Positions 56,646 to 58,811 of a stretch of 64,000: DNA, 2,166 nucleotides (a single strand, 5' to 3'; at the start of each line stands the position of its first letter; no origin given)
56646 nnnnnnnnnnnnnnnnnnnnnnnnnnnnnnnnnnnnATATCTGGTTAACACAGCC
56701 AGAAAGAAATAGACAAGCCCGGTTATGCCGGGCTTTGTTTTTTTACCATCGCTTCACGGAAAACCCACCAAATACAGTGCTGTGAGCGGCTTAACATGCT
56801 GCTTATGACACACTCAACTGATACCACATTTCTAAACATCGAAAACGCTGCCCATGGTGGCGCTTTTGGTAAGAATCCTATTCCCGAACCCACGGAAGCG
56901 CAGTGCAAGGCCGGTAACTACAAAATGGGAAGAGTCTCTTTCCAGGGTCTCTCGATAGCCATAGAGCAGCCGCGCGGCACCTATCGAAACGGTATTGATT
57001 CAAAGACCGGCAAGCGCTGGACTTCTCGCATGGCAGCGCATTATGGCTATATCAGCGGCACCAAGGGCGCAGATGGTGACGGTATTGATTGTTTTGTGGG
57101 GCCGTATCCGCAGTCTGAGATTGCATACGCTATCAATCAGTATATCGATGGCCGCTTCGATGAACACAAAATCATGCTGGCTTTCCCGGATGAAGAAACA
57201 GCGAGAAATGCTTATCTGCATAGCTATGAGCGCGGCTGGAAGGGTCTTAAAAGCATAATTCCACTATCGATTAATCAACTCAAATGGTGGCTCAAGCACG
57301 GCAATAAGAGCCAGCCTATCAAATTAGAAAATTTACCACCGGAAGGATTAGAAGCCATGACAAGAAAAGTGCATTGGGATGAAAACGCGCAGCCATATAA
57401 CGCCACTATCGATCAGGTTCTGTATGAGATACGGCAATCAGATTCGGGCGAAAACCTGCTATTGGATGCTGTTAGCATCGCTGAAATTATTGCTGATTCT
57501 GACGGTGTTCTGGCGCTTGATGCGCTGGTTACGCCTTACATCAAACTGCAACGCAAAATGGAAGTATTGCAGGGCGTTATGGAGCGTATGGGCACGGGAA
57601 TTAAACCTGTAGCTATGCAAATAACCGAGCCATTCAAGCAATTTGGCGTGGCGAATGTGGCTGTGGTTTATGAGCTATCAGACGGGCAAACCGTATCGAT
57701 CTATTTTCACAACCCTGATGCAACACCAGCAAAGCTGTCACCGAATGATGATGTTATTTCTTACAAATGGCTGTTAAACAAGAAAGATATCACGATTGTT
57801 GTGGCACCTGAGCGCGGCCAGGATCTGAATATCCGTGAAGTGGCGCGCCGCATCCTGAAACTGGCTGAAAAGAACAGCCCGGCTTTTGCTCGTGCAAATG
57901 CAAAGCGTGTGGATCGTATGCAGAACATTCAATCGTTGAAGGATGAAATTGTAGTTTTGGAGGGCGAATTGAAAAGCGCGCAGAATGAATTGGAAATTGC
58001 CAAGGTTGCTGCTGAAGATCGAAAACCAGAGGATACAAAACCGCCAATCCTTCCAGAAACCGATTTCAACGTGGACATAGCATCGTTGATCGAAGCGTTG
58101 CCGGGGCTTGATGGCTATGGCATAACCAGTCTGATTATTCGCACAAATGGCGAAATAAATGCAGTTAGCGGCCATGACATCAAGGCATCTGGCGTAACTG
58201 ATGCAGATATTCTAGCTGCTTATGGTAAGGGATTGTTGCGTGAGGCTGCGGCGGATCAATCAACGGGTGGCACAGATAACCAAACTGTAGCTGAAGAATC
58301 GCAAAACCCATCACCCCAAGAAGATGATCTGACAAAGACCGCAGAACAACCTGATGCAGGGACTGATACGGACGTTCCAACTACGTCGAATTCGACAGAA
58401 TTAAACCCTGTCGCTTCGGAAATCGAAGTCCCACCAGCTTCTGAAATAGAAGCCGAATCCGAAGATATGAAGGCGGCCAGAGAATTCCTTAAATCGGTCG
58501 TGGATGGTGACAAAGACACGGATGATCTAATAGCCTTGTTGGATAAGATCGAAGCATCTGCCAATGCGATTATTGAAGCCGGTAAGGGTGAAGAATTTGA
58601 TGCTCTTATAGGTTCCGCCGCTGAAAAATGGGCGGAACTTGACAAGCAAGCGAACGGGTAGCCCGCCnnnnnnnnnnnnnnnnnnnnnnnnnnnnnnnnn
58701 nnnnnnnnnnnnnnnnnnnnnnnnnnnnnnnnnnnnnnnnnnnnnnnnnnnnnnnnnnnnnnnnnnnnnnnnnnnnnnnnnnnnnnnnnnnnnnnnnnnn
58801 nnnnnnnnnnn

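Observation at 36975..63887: Phage-specific late promoter CG(G/T)AAAA-N28-YANNNT at eight operon starts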

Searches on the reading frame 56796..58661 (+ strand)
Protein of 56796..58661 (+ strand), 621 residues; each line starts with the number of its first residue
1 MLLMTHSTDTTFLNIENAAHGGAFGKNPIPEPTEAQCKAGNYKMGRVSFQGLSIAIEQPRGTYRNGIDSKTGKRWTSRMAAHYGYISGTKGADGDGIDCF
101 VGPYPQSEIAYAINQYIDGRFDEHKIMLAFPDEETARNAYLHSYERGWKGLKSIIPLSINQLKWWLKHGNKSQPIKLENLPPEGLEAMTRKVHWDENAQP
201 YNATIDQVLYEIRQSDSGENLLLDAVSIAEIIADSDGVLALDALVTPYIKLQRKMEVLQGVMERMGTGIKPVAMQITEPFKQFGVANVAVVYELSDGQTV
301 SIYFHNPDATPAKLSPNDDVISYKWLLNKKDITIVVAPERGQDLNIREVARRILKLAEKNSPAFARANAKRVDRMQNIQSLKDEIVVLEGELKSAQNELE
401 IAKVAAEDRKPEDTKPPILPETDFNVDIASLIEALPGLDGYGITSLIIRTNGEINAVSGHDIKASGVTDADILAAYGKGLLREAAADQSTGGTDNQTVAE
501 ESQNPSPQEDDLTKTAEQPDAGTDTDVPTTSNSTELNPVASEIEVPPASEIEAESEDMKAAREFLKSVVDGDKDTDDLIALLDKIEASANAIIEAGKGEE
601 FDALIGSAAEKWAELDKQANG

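Call 7: search_protein_families(library=phrogs, proteins=[window:56796-58661:+])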
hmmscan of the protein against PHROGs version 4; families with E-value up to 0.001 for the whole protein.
window:56796-58661:+ (621 aa): 14 families
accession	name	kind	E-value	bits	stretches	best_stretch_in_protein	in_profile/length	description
phrog_938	-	lysis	8.1e-39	133.6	1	13-175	1477-1645/2185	endolysin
phrog_30335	-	unknown function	2.8e-38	131.8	1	14-175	739-901/2900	-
phrog_4660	-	head and packaging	4.2e-38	132.2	1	40-175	630-762/765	minor head protein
phrog_4272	-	unknown function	1e-36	127.7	1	31-175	121-264/764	-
phrog_20705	-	head and packaging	5.8e-33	115.1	1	31-168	17-156/690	virion structural protein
phrog_37402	-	unknown function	1.6e-32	112.7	1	30-172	1097-1245/2639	-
phrog_5143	-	unknown function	3.7e-32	111.5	1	7-169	686-852/2204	-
phrog_10089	-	moron, auxiliary metabolic gene and host takeover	2.4e-30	105.2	1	28-174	881-1030/4647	DarB-like antirestriction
phrog_21969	-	unknown function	4.2e-30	106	2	230-409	59-241/502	-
phrog_1926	-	other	1.3e-29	103.5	1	288-385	128-228/1410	released from the phage upon host infection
phrog_8883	-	unknown function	1.5e-25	90.7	1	190-379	145-337/650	-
phrog_33607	-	unknown function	1.4e-24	87.9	1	52-168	116-230/287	-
phrog_26978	-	unknown function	2.4e-18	67.2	1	284-383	128-226/343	-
phrog_29900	-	unknown function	6.9e-18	64.8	1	29-166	762-902/1028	-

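Call 8: search_protein_families(library=pfam, proteins=[window:56796-58661:+])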
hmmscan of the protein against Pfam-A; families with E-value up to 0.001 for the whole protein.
window:56796-58661:+ (621 aa): 2 families
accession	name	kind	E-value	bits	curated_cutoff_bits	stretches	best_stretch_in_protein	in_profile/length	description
PF18823.6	InPase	-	5e-52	175.8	26.8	1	34-167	1-135/135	Inorganic Pyrophosphatase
PF18788.6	DarA_N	-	5.8e-46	155.7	27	1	240-361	2-122/122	Defence against restriction A N-terminal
